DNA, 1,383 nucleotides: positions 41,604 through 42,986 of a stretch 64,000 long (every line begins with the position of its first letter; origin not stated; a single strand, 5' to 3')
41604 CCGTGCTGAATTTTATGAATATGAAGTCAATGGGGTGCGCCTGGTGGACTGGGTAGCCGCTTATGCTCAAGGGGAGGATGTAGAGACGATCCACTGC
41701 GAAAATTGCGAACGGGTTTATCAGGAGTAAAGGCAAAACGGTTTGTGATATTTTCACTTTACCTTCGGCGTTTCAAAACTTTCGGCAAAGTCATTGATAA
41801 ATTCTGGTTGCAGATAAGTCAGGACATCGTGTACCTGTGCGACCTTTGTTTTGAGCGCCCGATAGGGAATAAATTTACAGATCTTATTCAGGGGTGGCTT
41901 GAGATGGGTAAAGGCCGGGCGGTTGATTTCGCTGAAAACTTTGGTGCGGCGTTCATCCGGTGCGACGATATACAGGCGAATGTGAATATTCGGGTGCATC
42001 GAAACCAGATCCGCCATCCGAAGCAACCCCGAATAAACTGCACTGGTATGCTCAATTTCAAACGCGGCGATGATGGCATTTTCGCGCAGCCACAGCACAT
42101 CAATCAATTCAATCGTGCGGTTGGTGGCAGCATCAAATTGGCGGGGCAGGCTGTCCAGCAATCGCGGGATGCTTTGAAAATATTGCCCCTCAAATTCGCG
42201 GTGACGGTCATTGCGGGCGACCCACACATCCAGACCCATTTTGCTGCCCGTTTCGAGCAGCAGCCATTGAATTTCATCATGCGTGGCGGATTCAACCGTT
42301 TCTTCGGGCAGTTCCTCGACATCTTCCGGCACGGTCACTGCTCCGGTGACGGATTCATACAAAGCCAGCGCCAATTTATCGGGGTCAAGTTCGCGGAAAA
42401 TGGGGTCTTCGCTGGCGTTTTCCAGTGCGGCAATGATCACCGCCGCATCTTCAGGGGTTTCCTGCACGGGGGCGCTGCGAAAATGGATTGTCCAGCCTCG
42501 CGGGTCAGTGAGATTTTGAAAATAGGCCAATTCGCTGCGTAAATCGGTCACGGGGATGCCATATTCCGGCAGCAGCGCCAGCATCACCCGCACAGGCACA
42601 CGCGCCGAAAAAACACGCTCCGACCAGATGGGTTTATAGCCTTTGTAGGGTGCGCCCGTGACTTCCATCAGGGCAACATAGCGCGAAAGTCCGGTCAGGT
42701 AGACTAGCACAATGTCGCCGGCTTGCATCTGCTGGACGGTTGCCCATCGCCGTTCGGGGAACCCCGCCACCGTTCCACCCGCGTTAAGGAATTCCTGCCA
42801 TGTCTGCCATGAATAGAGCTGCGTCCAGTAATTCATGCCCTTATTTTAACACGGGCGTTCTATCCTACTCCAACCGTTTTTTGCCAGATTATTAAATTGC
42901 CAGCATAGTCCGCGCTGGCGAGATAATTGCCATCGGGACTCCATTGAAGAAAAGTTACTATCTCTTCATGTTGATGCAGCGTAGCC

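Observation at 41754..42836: EVE (PUA-like) modified-base reader fused to a nuclease-like C-terminal domain: candidate type IV modification-dependent restriction enzyme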

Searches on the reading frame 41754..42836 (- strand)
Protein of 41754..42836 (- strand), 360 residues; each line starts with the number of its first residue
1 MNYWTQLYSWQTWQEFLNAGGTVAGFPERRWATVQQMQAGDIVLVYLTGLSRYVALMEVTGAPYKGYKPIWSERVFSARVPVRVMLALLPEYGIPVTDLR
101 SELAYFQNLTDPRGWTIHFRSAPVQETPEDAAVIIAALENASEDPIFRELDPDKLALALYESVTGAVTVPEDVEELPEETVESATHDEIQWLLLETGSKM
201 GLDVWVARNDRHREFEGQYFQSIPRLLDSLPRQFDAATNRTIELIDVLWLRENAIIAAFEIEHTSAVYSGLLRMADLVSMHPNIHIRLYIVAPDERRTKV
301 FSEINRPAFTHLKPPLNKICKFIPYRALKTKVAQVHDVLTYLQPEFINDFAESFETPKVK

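Call 3: search_protein_families(library=pfam, proteins=[window:41754-42836:-], max_evalue=10)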
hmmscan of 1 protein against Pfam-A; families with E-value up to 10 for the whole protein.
window:41754-42836:- (360 aa): 5 families
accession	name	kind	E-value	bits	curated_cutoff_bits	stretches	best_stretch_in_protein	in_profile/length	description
PF01878.24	EVE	-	0.017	15.5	23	1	25-73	27-78/145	EVE domain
PF22759.1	E217_GP41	-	0.098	12.3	27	1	262-313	86-136/279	Baseplate hub gp41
PF12165.13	Alfin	-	0.17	12.2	21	1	133-184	15-65/127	Alfin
PF20145.4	ARMET_N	-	0.3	11.9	26.9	1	285-322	44-79/96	ARMET, N-terminal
PF03448.22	MgtE_N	-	0.39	11.7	25.9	0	128-158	39-69/102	MgtE intracellular N domain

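Call 4: search_protein_families(library=ncbifam, proteins=[window:41754-42836:-], max_evalue=10)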
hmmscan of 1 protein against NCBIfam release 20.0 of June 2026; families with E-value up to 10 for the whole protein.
window:41754-42836:- (360 aa): 3 families
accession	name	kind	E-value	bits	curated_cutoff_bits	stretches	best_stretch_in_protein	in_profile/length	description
NF002008.0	PRK00809.1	subfamily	1.4e-05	24.8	139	1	1-136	1-142/146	hypothetical protein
NF005101.0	PRK06539.1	equivalog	0.084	10.8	988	1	130-190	59-119/822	ribonucleoside-diphosphate reductase subunit alpha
NF002000.0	PRK00801.1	equivalog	0.094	11.8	273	1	123-182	63-120/201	hypothetical protein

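Call 5: search_protein_families(library=padloc, proteins=[window:41754-42836:-], max_evalue=10)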
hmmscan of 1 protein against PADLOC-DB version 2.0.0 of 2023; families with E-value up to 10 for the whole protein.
window:41754-42836:- (360 aa): 1 family
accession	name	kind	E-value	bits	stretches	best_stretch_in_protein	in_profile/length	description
PDLC03534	REase_II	-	5.9e-17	59.8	1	184-313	176-311/351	Type II restriction enzyme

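Call 6: search_solved_structures(query=window:41754-42836:-, max_evalue=10, show_alignments=3)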
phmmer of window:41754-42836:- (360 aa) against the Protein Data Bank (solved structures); distinct sequences matched with E-value up to 10: 8.
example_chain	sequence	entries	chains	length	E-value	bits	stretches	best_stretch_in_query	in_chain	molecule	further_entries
1wmm_A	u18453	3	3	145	0.0013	21.3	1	1-135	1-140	Hypothetical UPF0310 protein PH1033 | UPF0310 protein PH1033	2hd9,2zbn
4pf8_A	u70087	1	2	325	0.2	14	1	97-127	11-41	TRAP-T family transporter, DctP (Periplasmic binding) subunit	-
5csr_A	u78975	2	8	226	0.61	12.4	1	133-203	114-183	Triosephosphate isomerase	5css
6sme_A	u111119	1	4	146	0.63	12.4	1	183-222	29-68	3-dehydroquinate dehydratase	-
2w51_A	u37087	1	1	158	1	11.7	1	287-323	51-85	PROTEIN ARMET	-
2kvd_A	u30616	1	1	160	1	11.7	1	287-323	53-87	Mesencephalic astrocyte-derived neurotrophic factor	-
6ha7_C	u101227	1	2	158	1.1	11.7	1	287-323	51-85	Mesencephalic astrocyte-derived neurotrophic factor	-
2rqy_A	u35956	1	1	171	1.2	11.5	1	287-323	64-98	Putative uncharacterized protein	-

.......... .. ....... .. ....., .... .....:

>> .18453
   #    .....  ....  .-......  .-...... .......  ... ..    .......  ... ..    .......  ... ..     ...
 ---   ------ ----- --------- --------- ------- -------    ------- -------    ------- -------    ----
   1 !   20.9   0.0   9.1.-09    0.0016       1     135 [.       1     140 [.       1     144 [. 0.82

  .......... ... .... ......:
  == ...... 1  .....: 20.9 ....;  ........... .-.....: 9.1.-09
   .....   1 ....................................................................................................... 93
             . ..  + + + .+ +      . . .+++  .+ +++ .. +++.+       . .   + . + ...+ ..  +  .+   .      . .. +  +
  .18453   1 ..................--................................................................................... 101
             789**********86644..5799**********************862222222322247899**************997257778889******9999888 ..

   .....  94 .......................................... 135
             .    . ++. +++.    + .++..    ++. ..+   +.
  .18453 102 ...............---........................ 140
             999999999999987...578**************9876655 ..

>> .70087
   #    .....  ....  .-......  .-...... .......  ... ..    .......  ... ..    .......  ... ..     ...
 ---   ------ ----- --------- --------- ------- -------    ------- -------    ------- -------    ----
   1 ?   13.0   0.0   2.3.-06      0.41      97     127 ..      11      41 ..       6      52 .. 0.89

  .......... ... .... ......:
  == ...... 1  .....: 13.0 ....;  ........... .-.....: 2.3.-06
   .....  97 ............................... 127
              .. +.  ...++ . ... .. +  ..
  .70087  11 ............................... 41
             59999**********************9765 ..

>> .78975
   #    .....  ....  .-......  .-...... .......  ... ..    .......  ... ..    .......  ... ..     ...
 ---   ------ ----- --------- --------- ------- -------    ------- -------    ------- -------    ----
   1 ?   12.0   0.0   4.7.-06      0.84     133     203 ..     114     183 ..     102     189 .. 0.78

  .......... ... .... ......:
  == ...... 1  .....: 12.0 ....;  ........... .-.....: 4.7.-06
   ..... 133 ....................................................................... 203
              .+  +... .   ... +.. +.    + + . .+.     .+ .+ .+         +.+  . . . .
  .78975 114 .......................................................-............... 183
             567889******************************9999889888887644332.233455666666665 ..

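Call 7: find_homologous_proteins(query=window:41754-42836:-)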
Query window:41754-42836:- (360 aa): 4143 proteins with E <= 0.001 among 8000 candidates; the best 120 are listed.
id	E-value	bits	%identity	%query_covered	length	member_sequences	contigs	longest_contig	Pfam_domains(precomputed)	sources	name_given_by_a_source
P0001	7.2e-240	813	99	100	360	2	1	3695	PF27126.1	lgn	-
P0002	1.1e-200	684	84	99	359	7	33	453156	PF27126.1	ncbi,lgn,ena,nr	ncbi:MAG: EVE domain-containing protein [Anaerolineae bacterium]|nr:MAG: EVE domain-containing prote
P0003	2.8e-161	555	67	99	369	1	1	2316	PF27126.1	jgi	jgi:hypothetical protein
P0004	1.9e-158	545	64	99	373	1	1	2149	PF27126.1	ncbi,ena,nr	ncbi:MAG TPA: hypothetical protein VJZ27_19265 [Aggregatilineales bacterium]|nr:hypothetical protein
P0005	2.1e-158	545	66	99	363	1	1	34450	PF27126.1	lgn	-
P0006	5.2e-156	537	65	99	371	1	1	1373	PF27126.1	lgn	-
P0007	2.8e-155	535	65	99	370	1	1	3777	PF27126.1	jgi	jgi:hypothetical protein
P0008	9.8e-152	523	63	99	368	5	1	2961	PF27126.1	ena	-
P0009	2.0e-151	522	63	99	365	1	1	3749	PF27126.1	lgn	-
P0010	5.8e-151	521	65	99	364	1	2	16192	PF27126.1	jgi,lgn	-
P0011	8.0e-150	517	62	99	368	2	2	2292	PF27126.1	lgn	-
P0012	2.0e-149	516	62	99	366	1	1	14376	PF27126.1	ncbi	-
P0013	2.4e-149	515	63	98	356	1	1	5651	PF27126.1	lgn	-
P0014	6.6e-148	511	62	99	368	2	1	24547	PF27126.1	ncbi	-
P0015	9.6e-148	510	63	99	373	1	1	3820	PF27126.1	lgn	-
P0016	1.4e-147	510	62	99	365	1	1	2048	PF27126.1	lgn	-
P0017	3.2e-147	508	62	99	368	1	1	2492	PF27126.1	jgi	jgi:hypothetical protein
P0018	7.0e-147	507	62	96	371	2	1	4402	PF27126.1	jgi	jgi:hypothetical protein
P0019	7.7e-147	507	60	99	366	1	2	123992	PF27126.1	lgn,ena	-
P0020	1.3e-146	506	62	99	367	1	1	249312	PF27126.1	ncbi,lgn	-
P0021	2.0e-146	506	61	99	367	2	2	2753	PF27126.1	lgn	-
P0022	1.0e-144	500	60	99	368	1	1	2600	PF27126.1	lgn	-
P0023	9.2e-144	497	60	99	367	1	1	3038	PF27126.1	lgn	-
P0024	3.8e-143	495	60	98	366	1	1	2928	PF27126.1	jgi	jgi:hypothetical protein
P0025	3.9e-143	495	62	98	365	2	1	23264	PF27126.1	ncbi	-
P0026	5.0e-143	495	62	99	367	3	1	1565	PF27126.1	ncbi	-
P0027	5.1e-143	495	60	99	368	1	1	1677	PF27126.1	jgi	-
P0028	6.7e-143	494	59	99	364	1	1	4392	PF01878.25,PF27126.1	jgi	jgi:hypothetical protein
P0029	1.6e-142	493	61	98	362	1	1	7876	PF27126.1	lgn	-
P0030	8.6e-142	491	63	93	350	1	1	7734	PF27126.1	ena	-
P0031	1.8e-140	486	60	99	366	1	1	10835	PF27126.1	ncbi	-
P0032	6.5e-140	484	58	99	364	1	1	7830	PF27126.1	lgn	-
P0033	9.5e-140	484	59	99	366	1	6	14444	PF01878.25,PF27126.1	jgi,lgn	-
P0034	3.2e-139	482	59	99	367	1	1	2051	PF27126.1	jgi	-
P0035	3.4e-139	482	58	98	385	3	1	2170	PF01878.25,PF27126.1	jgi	jgi:hypothetical protein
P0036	3.9e-139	482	60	99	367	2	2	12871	PF01878.25,PF27126.1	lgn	-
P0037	5.1e-139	481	59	99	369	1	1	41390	PF27126.1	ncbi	-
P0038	7.0e-139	481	60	100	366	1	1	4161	PF27126.1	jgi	jgi:EVE domain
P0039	1.2e-138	480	58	99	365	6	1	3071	PF01878.25,PF27126.1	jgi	-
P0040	1.7e-138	480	59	98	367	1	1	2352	PF01878.25,PF27126.1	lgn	-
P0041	2.2e-138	479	59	99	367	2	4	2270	PF01878.25,PF27126.1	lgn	-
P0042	9.5e-138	477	58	100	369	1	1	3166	PF27126.1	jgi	jgi:hypothetical protein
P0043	1.6e-137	477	59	99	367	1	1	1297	PF27126.1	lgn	-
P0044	2.7e-137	476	59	99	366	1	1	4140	PF27126.1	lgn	-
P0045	4.6e-137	475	59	99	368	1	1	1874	PF01878.25,PF27126.1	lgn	-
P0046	1.3e-136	474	59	99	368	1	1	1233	PF27126.1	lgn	-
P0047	2.1e-136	473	57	98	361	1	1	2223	PF27126.1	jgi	jgi:predicted RNA-binding protein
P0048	2.7e-136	473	58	99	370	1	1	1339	PF01878.25,PF27126.1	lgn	-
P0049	4.5e-136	472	60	98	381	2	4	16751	PF01878.25,PF27126.1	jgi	jgi:predicted RNA-binding protein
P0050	1.5e-135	470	57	99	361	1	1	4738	PF01878.25,PF27126.1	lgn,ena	-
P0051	2.0e-135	470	59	98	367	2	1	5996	PF27126.1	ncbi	-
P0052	2.7e-135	469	57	98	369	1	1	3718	PF27126.1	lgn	-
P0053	7.7e-134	464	59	99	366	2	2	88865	PF27126.1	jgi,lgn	-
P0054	7.9e-134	464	57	99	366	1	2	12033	PF01878.25,PF27126.1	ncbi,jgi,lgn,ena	ncbi:MAG: EVE domain-containing protein [Chloroflexota bacterium]|jgi:hypothetical protein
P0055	1.0e-133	464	58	99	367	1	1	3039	PF01878.25,PF27126.1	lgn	-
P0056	2.7e-133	463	57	99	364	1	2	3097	PF01878.25,PF27126.1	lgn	-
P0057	3.5e-133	462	57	99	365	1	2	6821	PF27126.1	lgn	-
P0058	6.1e-133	462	57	98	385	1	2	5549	PF27126.1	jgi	jgi:hypothetical protein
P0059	1.1e-132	461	57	98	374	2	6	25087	PF27126.1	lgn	-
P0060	1.5e-132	460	57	99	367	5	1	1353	PF27126.1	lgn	-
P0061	2.4e-132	460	57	98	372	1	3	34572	PF01878.25,PF27126.1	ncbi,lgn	-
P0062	2.8e-132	459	56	98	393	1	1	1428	PF27126.1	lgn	-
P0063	3.7e-131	456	56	99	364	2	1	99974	PF27126.1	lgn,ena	-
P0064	5.8e-131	455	57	99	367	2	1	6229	PF27126.1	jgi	jgi:hypothetical protein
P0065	7.4e-131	455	56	99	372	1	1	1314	PF01878.25,PF27126.1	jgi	jgi:hypothetical protein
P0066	8.3e-131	454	55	99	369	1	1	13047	PF01878.25,PF27126.1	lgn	-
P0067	1.9e-130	453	56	99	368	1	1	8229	PF27126.1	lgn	-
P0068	2.2e-130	453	56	99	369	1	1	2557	PF27126.1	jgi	jgi:hypothetical protein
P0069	2.8e-130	453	57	100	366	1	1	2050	PF27126.1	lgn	-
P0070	5.7e-130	452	56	99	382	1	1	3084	PF27126.1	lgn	-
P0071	6.0e-130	452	54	99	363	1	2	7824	PF27126.1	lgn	-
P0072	6.9e-130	451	57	99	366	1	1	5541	PF27126.1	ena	-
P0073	1.7e-129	450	56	100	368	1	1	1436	PF27126.1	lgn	-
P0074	2.0e-129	450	57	100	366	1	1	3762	PF27126.1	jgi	jgi:hypothetical protein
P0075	5.9e-129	448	56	98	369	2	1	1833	PF01878.25,PF27126.1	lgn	-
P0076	1.5e-128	447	55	99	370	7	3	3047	PF01878.25,PF27126.1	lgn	-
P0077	1.5e-128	447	56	99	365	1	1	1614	PF01878.25,PF27126.1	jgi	jgi:hypothetical protein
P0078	4.8e-128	445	54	99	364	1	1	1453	PF27126.1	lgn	-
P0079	1.1e-127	444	54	99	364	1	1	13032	PF01878.25,PF27126.1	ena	-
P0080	2.0e-127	443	56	99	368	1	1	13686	PF27126.1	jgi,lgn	-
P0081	2.3e-127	443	54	99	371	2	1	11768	PF27126.1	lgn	-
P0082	2.6e-127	443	56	98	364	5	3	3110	PF27126.1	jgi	jgi:hypothetical protein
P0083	3.4e-127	443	54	99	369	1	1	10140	PF27126.1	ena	-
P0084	1.1e-126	441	55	99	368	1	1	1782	PF01878.25,PF27126.1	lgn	-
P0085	5.7e-126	439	56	98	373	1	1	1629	PF01878.25,PF27126.1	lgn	-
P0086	1.6e-124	434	55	99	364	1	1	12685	PF27126.1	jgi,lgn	jgi:hypothetical protein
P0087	3.3e-124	433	53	99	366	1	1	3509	PF27126.1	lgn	-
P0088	3.6e-124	433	54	99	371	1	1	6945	PF27126.1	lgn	-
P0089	4.2e-124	432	53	99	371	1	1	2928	PF01878.25,PF27126.1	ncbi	-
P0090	4.6e-124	432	54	98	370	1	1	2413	PF27126.1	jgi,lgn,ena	-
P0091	5.1e-124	432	53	99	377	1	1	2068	PF27126.1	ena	-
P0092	8.4e-124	431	54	100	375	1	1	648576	PF27126.1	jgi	jgi:hypothetical protein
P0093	3.4e-123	429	54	99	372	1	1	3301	PF27126.1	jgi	jgi:hypothetical protein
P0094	4.0e-123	429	55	99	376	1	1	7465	PF27126.1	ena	-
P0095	4.1e-123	429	53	98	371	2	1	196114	PF27126.1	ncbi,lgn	-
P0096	1.0e-122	428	54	98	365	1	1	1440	PF27126.1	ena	-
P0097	1.4e-122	427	56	98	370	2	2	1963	PF27126.1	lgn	-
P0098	1.5e-122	427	54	100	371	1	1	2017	PF27126.1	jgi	jgi:hypothetical protein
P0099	2.6e-122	427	54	100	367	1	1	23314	PF27126.1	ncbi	-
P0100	3.4e-122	426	53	98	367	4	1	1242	PF01878.25,PF27126.1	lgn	-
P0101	3.9e-122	426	54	98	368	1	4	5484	PF01878.25,PF27126.1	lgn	-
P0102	6.3e-122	425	54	99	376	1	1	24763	PF01878.25,PF27126.1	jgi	jgi:predicted RNA-binding protein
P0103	1.4e-121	424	53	98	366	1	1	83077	PF01878.25,PF27126.1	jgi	-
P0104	1.4e-121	424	54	99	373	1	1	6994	PF27126.1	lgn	-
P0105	2.2e-121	424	54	99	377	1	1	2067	PF27126.1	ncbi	-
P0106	2.4e-121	423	53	100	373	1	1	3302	PF27126.1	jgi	jgi:hypothetical protein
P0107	2.5e-121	423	53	98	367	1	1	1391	PF01878.25,PF27126.1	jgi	jgi:hypothetical protein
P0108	2.8e-121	423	54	98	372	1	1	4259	PF27126.1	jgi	jgi:hypothetical protein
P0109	3.0e-121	423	53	99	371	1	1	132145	PF27126.1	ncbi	ncbi:MAG: hypothetical protein OHK0046_41310 [Anaerolineae bacterium]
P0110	3.4e-121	423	51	99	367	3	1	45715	PF27126.1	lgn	-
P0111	3.5e-121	423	54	98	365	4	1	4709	PF27126.1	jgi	jgi:hypothetical protein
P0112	5.9e-121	422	54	98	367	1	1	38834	PF27126.1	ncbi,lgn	ncbi:MAG: hypothetical protein Kow00121_26580 [Elainellaceae cyanobacterium]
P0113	1.2e-120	421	54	99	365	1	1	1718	PF27126.1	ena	-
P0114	1.3e-120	421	53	98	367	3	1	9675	PF27126.1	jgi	jgi:predicted RNA-binding protein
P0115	1.5e-120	421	54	99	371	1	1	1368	PF01878.25,PF27126.1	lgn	-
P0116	3.4e-120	420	53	99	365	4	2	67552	PF27126.1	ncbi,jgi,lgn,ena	-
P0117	3.8e-120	419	52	98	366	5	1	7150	PF01878.25,PF27126.1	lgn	-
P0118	4.0e-120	419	52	96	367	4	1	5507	PF01878.25,PF27126.1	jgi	jgi:predicted RNA-binding protein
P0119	5.0e-120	419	53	100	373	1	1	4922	PF27126.1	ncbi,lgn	-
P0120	7.5e-120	418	52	99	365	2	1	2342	PF27126.1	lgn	-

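Call 12: search_solved_structures(query=A1, max_evalue=10, show_alignments=3)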
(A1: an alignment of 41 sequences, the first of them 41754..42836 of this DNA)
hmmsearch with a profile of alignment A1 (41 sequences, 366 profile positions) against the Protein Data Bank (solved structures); distinct sequences matched with E-value up to 10: 3.
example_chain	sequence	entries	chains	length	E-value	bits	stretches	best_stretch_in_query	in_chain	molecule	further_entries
1wmm_A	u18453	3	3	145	3.8e-07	32.6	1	1-137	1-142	Hypothetical UPF0310 protein PH1033 | UPF0310 protein PH1033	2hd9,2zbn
2p5d_A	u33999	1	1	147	4.7e-07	32.3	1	1-135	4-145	UPF0310 protein MJECL36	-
6sme_A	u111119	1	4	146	1.7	10.7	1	189-224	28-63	3-dehydroquinate dehydratase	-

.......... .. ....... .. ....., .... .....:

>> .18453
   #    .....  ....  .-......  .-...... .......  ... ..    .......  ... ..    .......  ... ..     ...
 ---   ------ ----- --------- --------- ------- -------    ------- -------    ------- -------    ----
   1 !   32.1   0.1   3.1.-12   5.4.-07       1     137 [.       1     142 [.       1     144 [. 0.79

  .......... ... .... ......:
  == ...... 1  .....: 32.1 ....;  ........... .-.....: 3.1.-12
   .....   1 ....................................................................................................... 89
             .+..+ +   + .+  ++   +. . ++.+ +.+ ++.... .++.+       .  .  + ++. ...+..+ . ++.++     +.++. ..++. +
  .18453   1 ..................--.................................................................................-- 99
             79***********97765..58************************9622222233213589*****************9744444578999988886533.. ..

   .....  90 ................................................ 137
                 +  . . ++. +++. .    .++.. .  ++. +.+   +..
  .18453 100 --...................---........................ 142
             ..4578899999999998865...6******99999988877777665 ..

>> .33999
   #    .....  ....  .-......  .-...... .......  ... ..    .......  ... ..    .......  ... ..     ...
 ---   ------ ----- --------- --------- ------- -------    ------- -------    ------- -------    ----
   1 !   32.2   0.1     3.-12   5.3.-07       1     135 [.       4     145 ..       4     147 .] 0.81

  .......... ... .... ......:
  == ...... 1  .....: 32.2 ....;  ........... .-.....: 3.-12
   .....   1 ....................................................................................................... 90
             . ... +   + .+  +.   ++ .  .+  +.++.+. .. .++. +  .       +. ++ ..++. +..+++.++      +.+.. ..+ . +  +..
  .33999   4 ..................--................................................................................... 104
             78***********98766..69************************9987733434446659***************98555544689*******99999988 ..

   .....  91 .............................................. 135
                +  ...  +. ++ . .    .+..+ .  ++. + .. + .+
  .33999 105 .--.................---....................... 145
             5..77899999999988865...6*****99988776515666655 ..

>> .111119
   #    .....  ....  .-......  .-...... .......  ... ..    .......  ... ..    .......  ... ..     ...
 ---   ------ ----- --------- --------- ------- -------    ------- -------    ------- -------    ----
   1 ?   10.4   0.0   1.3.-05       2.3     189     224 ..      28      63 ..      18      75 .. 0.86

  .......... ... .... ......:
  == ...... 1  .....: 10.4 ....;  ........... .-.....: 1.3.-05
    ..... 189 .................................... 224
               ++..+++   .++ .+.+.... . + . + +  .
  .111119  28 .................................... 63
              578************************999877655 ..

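Call 13: search_protein_families(library=pfam, alignment_id=A1, max_evalue=0.1)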
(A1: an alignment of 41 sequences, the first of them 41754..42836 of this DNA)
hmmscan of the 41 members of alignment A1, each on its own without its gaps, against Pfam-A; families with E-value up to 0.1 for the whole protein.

A. member 1, window:41754-42836:- (360 aa): 2 families
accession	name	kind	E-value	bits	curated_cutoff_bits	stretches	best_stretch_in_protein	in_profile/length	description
PF01878.24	EVE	-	0.017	15.5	23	1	25-73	27-78/145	EVE domain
PF22759.1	E217_GP41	-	0.098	12.3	27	0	262-313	86-136/279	Baseplate hub gp41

B. families by the number of members that match (of 41 scanned): 6 families
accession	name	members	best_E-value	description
PF01878.24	EVE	35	9.3e-07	EVE domain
PF10539.14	Dev_Cell_Death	2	0.047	Development and cell death domain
PF23947.1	DUF7281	1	0.03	Domain of unknown function (DUF7281)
PF20260.4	PUA_4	1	0.046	RNA methyltransferase PUA domain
PF19901.4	DUF6374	1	0.063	Family of unknown function (DUF6374)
PF22759.1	E217_GP41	1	0.098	Baseplate hub gp41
